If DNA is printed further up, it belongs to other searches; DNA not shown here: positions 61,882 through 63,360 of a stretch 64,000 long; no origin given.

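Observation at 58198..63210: Second glycan locus: GT32, GT2, GT11 and GT10 fucosyltransferase-family enzymes plus Fcl/ColC-like reductase and a Lys-to-His DegT enzyme (ColD/E1-type 3-dehydratase)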

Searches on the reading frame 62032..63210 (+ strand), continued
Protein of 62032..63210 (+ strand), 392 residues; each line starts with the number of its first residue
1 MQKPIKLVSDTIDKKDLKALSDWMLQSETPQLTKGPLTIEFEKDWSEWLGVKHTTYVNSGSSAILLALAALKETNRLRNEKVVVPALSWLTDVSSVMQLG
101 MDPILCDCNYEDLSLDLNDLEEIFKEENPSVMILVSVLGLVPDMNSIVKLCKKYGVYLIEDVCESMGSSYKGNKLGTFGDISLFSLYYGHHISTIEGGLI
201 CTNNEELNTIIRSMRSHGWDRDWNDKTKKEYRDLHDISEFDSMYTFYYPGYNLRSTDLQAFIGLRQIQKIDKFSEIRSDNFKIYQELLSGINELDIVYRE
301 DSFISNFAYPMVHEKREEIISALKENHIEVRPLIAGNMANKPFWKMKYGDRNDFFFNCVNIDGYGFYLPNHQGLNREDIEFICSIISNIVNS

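Call 60: search_protein_families(library=pfam, proteins=[L178:19604-20464:+, L178:20713-21063:+, L178:17179-18153:+, L001:15749-16921:+, L179:19666-20841:+], max_evalue=0.001)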
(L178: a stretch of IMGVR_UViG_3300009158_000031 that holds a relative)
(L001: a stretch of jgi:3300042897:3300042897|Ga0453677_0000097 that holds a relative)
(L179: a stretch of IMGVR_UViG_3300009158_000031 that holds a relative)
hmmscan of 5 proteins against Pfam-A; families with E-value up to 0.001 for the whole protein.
L178:19604-20464:+ (286 aa): 2 families
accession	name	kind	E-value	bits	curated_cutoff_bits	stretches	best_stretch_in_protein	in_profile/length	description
PF00984.24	UDPG_MGDP_dh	-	1.2e-25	89.8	25.4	1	172-267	3-93/94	UDP-glucose/GDP-mannose dehydrogenase family, central domain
PF03721.20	UDPG_MGDP_dh_N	-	1.8e-25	90.1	27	1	42-148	68-180/187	UDP-glucose/GDP-mannose dehydrogenase family, NAD binding domain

L178:20713-21063:+ (116 aa): 2 families
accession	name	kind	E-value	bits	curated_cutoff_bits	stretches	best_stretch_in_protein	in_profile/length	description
PF07883.17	Cupin_2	-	5.6e-11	42.4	27.2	1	35-92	3-59/70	Cupin domain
PF02311.25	AraC_binding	-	0.00011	22.4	21.1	1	39-105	12-76/135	AraC-like ligand binding domain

L178:17179-18153:+ (324 aa): 1 family
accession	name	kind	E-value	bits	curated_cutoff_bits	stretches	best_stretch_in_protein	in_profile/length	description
PF20043.4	DUF6445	-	8.5e-13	49.2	24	1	126-301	11-201/224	Family of unknown function (DUF6445)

L001:15749-16921:+ (390 aa): 2 families
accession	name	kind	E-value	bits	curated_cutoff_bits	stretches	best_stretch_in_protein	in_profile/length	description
PF00535.33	Glycos_transf_2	-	2.3e-13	50.9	23.3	1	15-103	4-93/168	Glycosyl transferase family 2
PF13704.12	Glyco_tranf_2_4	-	3.4e-05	24.7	27.5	1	18-105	1-88/98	Glycosyl transferase family 2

L179:19666-20841:+ (391 aa): 1 family
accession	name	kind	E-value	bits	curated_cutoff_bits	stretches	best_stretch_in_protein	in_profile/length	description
PF00303.24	Thymidylat_synt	-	3.6e-97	325.1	24.3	1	37-390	2-265/266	Thymidylate synthase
